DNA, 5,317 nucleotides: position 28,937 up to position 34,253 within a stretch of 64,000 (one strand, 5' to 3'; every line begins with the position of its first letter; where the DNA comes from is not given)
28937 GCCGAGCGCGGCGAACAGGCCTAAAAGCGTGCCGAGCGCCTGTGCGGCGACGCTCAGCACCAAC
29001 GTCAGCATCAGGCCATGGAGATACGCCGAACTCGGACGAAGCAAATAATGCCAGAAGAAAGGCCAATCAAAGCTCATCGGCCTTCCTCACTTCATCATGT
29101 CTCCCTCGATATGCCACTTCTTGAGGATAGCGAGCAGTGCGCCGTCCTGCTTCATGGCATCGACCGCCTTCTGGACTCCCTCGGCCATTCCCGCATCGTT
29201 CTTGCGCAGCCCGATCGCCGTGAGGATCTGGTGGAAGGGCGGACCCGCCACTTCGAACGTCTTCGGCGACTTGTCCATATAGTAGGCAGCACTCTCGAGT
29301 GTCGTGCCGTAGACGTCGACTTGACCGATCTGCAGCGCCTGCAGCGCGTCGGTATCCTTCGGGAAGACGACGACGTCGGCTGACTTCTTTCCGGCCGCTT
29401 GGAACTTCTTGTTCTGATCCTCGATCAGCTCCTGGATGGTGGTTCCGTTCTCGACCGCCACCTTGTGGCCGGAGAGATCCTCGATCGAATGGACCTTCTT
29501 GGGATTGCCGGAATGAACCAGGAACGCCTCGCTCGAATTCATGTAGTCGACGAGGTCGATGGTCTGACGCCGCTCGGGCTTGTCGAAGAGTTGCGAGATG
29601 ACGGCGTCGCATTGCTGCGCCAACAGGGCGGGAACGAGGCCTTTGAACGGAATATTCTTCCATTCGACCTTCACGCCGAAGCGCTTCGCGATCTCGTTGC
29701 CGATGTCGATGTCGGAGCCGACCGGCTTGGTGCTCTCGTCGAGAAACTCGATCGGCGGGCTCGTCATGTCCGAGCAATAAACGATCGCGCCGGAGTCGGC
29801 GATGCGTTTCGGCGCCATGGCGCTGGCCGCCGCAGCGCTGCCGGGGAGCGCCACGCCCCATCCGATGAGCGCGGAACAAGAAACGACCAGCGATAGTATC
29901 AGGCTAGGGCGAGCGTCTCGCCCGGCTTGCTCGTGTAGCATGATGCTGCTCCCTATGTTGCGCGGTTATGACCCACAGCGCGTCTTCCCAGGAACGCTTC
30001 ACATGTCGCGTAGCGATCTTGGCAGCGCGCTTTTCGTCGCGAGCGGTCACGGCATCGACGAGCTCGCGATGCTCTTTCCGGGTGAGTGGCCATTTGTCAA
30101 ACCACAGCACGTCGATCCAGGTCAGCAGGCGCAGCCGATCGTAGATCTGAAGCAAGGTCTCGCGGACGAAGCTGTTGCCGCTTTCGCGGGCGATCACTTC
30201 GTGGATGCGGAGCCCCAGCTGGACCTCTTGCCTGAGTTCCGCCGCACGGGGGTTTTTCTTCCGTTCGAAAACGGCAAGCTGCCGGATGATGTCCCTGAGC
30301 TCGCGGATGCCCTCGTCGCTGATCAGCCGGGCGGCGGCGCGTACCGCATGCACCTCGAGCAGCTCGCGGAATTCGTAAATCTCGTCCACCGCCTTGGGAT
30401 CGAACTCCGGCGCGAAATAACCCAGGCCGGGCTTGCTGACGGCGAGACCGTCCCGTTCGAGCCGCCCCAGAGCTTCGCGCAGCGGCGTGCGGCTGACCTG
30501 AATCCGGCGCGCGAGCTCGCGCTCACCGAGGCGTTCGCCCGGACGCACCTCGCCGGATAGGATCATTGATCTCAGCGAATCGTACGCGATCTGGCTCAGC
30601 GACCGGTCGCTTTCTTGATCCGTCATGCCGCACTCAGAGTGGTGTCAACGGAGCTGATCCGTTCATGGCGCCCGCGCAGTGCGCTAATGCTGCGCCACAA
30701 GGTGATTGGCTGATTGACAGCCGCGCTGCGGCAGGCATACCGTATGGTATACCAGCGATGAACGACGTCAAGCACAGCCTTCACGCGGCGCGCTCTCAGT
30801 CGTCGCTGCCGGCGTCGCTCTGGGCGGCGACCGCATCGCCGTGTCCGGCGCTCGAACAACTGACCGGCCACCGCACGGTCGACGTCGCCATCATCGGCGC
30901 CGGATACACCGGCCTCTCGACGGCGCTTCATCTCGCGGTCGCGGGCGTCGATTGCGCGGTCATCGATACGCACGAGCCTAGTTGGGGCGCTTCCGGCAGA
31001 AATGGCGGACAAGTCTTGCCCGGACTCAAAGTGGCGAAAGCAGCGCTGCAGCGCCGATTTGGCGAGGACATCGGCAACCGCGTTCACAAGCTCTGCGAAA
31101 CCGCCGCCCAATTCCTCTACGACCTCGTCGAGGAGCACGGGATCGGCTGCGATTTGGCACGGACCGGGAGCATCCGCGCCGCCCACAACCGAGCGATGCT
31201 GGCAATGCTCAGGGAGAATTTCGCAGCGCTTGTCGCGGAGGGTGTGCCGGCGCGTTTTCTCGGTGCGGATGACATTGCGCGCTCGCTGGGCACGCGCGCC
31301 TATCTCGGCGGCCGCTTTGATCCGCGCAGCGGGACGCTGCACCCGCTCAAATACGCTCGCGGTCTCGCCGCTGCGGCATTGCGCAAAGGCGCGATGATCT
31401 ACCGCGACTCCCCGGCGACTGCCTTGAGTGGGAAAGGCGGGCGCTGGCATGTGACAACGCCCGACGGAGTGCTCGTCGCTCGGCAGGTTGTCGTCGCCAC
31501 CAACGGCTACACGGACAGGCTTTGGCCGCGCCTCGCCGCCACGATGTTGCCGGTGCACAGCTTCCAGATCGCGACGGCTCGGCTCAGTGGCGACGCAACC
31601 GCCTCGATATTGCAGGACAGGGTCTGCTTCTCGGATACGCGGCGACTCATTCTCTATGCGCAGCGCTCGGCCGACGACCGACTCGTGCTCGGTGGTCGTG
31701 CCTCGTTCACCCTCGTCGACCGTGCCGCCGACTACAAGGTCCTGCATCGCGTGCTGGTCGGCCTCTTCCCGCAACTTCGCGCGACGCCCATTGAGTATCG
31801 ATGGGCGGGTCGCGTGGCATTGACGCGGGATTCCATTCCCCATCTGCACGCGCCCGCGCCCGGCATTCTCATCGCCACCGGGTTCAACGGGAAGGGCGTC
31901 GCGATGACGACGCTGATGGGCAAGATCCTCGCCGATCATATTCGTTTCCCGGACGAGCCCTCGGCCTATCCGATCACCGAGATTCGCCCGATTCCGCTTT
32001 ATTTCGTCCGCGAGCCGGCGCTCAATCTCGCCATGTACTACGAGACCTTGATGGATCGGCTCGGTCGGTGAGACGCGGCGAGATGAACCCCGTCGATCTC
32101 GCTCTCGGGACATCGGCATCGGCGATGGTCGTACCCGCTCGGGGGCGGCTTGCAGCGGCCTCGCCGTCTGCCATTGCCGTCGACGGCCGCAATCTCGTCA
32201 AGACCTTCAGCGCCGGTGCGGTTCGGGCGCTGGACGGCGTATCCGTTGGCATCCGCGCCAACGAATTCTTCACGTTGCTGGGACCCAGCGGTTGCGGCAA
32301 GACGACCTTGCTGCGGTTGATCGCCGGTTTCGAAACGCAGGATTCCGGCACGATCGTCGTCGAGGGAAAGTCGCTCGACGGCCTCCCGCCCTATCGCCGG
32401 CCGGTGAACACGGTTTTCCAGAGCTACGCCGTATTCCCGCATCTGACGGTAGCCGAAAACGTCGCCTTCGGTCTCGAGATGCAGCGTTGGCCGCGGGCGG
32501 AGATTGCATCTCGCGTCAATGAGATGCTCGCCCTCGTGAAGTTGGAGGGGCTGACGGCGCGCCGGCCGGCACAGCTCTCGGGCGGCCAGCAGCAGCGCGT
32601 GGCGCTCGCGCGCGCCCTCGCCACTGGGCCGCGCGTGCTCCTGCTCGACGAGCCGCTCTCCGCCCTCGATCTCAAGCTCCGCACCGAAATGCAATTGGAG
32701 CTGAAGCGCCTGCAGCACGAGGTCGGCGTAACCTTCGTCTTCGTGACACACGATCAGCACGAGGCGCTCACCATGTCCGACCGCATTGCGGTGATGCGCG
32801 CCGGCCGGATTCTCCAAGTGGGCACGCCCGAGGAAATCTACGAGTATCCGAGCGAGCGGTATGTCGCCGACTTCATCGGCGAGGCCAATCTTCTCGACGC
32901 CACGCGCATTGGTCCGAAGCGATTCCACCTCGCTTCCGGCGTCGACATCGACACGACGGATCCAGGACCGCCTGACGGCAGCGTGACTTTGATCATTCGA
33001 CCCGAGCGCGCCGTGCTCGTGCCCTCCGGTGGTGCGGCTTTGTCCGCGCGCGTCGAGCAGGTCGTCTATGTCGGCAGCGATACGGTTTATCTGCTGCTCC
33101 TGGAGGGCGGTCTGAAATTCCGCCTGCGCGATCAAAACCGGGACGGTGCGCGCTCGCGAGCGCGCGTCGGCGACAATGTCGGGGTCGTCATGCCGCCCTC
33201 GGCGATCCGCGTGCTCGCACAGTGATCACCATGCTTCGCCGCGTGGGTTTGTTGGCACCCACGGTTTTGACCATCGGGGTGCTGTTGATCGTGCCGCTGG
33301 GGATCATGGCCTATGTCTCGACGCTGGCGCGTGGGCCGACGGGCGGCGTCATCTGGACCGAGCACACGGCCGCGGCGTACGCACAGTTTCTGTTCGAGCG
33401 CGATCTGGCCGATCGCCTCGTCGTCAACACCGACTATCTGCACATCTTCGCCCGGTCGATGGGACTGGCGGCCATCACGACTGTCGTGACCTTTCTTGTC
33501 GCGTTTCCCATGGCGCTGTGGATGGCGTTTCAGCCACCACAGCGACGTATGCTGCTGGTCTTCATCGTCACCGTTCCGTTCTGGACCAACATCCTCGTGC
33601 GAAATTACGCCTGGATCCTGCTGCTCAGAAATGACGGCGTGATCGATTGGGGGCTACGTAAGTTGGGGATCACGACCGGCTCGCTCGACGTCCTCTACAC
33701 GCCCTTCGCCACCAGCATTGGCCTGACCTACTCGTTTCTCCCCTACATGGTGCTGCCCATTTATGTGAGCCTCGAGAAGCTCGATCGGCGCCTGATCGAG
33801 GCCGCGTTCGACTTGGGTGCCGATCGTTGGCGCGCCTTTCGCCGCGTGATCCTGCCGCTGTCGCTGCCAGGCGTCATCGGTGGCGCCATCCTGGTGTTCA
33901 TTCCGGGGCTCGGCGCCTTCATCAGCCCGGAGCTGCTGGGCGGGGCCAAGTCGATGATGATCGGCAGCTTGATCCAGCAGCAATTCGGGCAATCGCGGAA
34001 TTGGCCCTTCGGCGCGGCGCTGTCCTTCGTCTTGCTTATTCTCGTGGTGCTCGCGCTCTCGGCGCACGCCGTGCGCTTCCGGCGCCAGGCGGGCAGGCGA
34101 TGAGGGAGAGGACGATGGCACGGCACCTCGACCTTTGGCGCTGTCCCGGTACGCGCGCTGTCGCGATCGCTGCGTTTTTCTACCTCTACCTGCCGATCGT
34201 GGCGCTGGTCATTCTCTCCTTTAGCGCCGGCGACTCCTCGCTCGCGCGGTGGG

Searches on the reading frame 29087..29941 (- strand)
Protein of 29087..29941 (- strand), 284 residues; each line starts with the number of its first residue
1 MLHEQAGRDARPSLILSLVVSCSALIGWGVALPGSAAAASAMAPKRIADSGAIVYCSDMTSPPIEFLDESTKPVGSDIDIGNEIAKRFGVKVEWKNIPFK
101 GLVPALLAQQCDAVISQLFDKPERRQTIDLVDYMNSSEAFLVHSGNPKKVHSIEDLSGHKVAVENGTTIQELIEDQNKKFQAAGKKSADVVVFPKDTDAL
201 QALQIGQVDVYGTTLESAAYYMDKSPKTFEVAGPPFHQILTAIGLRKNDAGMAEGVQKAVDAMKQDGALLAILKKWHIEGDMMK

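Call 42: search_protein_families(library=pfam, proteins=[window:29087-29941:-], max_evalue=0.001)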
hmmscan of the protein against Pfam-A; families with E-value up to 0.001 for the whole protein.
window:29087-29941:- (284 aa): 2 families
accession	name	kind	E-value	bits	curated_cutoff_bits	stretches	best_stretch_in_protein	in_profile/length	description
PF00497.25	SBP_bac_3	-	1.8e-31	109.1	26.4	1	53-277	1-130/132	Bacterial extracellular solute-binding proteins, family 3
PF13531.11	SBP_bac_11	-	7.1e-05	23.1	25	1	85-239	21-185/227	Bacterial extracellular solute-binding protein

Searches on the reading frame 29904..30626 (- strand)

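Call 42: search_protein_families(library=pfam, proteins=[window:29904-30626:-], max_evalue=0.001)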
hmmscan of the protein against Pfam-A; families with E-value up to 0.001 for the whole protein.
window:29904-30626:- (240 aa): 3 families
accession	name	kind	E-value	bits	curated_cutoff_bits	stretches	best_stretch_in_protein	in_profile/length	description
PF07729.17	FCD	-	6.6e-21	75.5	24.3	1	82-210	1-124/125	FCD domain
PF00392.27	GntR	-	1.1e-18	67.1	27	1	12-71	3-63/64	Bacterial regulatory proteins, gntR family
PF13412.12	HTH_24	-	0.00089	19.2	21.9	0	36-61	21-46/48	Winged helix-turn-helix DNA-binding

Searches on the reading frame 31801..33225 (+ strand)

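Call 42: search_protein_families(library=pfam, proteins=[window:31801-33225:+], max_evalue=0.001)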
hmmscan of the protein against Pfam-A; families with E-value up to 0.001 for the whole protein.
window:31801-33225:+ (474 aa): 5 families
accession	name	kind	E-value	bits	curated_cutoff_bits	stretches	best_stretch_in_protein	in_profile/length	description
PF00005.33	ABC_tran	-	5.6e-36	124.6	25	1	144-286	1-136/137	ABC transporter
PF08402.16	TOBE_2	-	1.7e-14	54.2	21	1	397-472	1-76/76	TOBE domain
PF13304.12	AAA_21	-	2e-06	28.5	27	0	247-318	226-299/304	AAA domain, putative AbiEii toxin, Type IV TA system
PF13191.12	AAA_16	-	0.00031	21.7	32.6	1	155-284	25-140/167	AAA ATPase domain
PF13401.12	AAA_22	-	0.00052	20.8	27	0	155-315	6-121/130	AAA domain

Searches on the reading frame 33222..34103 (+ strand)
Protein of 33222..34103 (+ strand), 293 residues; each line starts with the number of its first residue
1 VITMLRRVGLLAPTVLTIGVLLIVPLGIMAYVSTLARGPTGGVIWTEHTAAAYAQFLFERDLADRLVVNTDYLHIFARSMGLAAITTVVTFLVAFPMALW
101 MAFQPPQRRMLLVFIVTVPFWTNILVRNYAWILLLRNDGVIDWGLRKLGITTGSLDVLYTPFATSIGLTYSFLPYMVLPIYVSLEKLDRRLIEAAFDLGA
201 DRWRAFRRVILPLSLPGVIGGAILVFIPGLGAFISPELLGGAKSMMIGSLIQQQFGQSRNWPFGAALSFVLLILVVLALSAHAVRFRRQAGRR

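Call 42: search_protein_families(library=pfam, proteins=[window:33222-34103:+], max_evalue=0.001)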
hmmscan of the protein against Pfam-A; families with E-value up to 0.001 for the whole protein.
window:33222-34103:+ (293 aa): 1 family
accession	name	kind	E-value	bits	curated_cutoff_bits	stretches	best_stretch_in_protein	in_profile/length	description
PF00528.27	BPD_transp_1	-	3.5e-16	59.9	26.4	1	95-280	2-174/184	Binding-protein-dependent transport system inner membrane component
